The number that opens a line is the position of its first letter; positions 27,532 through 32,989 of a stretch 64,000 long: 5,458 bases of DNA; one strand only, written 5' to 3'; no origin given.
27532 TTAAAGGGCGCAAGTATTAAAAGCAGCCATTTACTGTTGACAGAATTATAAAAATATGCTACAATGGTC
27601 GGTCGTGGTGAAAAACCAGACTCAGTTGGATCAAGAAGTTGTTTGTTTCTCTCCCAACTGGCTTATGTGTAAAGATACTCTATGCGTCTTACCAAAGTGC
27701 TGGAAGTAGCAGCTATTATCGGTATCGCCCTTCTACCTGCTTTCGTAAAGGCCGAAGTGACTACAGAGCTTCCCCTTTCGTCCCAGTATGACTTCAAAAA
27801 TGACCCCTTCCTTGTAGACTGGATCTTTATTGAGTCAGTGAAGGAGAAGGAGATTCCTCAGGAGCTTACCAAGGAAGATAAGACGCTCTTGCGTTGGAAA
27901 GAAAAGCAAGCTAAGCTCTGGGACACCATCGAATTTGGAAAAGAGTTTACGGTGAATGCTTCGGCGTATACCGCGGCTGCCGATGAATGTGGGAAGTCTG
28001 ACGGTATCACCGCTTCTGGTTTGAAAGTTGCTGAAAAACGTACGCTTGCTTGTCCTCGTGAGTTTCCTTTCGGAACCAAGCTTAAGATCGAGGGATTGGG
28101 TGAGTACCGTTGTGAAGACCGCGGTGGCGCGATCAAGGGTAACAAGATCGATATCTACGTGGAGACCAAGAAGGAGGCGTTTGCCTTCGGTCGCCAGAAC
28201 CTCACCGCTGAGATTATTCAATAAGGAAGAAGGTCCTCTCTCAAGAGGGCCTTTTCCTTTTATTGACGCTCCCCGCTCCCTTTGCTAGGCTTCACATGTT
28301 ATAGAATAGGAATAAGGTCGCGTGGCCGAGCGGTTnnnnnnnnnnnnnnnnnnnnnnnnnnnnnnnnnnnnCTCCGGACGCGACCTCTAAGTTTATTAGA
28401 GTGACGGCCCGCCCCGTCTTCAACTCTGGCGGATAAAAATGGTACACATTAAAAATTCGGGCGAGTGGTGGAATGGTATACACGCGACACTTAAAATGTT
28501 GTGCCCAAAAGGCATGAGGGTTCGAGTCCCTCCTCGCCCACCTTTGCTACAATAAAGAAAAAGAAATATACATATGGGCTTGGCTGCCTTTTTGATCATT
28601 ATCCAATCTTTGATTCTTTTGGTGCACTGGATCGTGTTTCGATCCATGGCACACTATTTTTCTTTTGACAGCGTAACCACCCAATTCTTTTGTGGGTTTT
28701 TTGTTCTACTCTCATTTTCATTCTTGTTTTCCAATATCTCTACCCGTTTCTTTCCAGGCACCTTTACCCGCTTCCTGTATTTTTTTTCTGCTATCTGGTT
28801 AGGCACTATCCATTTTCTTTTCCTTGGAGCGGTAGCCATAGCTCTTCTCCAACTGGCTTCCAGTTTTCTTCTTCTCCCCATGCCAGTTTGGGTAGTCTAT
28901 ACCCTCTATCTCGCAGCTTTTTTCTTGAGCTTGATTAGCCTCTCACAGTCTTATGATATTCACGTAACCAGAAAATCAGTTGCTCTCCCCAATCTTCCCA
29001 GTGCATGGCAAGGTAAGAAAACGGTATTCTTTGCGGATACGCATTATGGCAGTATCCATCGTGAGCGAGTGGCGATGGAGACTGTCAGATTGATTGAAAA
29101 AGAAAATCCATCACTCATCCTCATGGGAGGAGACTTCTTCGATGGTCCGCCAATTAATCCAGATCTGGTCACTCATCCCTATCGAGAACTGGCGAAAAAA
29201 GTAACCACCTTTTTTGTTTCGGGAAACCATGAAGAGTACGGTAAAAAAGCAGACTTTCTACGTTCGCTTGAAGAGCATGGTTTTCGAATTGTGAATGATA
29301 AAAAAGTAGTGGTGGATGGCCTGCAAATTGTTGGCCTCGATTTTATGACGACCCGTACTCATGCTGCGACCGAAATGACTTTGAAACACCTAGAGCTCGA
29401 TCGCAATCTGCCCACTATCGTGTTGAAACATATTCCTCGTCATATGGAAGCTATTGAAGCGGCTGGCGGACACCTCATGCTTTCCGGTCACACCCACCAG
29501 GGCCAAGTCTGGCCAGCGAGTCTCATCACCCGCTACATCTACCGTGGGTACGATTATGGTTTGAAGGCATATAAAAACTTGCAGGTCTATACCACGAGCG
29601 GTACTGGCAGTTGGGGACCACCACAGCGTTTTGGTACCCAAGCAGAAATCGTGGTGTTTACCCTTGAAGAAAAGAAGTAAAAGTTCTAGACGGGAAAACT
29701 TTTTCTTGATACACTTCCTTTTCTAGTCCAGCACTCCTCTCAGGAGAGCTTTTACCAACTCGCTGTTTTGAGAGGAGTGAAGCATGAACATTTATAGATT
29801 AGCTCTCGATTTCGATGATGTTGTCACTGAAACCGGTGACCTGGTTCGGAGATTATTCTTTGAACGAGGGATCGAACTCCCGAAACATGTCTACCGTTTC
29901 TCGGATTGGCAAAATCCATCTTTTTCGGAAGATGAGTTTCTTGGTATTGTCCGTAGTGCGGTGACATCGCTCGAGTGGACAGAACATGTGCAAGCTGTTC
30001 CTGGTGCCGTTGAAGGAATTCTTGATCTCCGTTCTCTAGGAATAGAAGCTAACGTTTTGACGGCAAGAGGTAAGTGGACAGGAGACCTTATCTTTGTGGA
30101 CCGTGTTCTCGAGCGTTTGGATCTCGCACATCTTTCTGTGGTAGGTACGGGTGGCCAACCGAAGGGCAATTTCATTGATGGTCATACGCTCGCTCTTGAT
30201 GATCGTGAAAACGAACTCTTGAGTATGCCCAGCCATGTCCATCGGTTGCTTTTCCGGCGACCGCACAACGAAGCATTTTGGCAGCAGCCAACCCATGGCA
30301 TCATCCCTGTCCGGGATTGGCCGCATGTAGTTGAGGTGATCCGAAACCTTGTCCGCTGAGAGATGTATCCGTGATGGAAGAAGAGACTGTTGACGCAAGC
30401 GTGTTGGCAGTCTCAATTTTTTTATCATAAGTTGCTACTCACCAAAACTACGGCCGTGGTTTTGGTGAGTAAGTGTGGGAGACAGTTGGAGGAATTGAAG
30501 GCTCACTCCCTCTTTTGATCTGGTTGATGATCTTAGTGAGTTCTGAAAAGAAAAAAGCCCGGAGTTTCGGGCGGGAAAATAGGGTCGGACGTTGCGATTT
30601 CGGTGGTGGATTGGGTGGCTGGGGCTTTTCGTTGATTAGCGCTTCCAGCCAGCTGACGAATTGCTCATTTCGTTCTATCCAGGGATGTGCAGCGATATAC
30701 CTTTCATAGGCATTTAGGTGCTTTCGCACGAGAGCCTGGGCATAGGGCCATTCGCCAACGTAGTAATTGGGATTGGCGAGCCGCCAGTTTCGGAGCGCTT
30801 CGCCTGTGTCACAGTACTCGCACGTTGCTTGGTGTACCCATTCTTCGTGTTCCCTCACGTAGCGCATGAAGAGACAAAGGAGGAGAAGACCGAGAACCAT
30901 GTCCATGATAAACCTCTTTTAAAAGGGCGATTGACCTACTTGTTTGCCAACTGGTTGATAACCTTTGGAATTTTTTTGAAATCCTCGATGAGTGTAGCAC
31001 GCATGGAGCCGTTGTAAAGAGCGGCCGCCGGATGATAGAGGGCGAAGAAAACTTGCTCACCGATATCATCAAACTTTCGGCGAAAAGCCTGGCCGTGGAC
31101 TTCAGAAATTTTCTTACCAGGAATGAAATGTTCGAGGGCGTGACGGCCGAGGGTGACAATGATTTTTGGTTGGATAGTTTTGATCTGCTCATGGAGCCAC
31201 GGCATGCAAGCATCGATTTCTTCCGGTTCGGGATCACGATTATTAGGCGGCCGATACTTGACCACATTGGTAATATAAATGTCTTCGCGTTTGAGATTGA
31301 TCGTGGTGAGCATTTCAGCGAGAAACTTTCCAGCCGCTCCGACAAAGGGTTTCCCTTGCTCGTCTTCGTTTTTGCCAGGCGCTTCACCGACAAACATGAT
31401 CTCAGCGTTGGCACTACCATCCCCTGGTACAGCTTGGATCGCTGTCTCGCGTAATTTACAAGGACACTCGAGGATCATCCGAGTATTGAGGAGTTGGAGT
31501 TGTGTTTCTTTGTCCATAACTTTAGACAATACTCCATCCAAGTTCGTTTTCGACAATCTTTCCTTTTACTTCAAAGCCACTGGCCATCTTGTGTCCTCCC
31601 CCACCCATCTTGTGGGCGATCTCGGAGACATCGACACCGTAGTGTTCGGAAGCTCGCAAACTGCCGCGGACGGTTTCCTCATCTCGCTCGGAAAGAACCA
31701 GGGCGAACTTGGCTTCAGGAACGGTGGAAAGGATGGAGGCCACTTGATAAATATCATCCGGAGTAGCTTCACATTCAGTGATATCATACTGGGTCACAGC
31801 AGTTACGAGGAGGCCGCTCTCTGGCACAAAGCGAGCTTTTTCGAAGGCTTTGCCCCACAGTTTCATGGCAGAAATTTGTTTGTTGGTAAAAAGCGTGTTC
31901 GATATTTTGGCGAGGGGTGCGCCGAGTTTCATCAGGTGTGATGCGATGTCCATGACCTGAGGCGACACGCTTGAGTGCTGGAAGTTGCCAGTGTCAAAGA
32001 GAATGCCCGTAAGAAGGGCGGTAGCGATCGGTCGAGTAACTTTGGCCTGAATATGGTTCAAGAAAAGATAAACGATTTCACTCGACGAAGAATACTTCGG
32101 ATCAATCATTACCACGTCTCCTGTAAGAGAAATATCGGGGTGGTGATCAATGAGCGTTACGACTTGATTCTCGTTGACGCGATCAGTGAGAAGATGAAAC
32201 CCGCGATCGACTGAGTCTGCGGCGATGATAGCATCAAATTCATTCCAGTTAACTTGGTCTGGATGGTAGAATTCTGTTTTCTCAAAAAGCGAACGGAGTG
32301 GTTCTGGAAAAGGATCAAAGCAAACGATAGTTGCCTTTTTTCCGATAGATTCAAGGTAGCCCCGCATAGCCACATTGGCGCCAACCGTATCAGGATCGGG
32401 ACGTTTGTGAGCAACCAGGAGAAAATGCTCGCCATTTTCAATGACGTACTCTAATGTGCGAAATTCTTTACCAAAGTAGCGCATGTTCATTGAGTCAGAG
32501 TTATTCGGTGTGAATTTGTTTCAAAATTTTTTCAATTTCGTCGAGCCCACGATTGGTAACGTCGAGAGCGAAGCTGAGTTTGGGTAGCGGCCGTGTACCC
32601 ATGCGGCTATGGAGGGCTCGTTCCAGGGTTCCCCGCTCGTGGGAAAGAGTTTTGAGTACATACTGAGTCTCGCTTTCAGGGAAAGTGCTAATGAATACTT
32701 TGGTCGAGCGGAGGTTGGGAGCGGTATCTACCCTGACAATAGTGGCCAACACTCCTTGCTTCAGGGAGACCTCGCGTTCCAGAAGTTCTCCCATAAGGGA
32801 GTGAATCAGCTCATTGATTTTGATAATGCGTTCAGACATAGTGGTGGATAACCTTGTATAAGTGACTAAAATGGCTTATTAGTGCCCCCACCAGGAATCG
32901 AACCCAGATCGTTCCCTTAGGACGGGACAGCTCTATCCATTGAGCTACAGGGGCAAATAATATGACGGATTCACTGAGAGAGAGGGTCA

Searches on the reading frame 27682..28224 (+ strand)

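Call 9: search_protein_families(library=pfam, proteins=[window:27682-28224:+])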
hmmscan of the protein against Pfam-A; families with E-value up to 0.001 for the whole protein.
window:27682-28224:+ (180 aa): 1 family
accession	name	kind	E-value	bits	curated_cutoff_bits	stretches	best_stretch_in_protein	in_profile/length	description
PF06725.17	3D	-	4.2e-10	40.1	23.8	1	127-178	9-70/72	3D domain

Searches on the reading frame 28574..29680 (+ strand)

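Call 7: search_protein_families(library=pfam, proteins=[window:28574-29680:+])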
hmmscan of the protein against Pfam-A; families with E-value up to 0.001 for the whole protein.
window:28574-29680:+ (368 aa): 2 families
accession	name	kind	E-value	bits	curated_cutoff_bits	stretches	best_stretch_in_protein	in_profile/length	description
PF00149.33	Metallophos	-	2.2e-13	51.5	21.5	1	149-309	2-190/191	Calcineurin-like phosphoesterase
PF12850.12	Metallophos_2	-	1.6e-06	28.6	27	1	151-311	4-120/154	Calcineurin-like phosphoesterase superfamily domain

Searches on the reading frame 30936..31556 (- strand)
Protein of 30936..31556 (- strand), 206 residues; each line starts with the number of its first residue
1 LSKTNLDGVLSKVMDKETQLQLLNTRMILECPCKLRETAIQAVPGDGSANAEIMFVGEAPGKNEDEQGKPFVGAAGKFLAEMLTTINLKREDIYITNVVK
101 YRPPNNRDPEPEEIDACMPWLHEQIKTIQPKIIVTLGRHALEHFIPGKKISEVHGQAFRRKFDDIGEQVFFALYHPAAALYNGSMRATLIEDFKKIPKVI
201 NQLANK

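Call 7: search_protein_families(library=pfam, proteins=[window:30936-31556:-])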
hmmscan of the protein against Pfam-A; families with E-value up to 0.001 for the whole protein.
window:30936-31556:- (206 aa): 1 family
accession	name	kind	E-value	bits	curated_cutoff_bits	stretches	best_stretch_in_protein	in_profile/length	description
PF03167.25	UDG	-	1.5e-40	139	24.3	1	44-186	1-128/141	Uracil DNA glycosylase superfamily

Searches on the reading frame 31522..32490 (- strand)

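Call 7: search_protein_families(library=pfam, proteins=[window:31522-32490:-])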
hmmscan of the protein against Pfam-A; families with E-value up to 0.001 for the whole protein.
window:31522-32490:- (322 aa): 2 families
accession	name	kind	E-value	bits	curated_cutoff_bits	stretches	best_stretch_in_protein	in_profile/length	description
PF01368.27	DHH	-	4.2e-13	50.1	28.1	1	24-163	3-125/125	DHH family, N-terminal domain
PF02272.25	DHHA1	-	5.4e-10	40.1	25.9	1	239-310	10-85/102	DHHA1 domain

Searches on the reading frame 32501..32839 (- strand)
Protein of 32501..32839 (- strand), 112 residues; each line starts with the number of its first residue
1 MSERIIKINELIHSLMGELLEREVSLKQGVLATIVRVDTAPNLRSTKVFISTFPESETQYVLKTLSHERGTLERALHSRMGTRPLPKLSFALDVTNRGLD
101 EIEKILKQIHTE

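Call 11: search_protein_families(library=pfam, proteins=[window:32501-32839:-])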
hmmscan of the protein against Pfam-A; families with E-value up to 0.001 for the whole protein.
window:32501-32839:- (112 aa): 1 family
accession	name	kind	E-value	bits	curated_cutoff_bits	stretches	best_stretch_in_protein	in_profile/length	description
PF02033.23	RBFA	-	5.6e-16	59.2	34.7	1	5-106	2-105/105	Ribosome-binding factor A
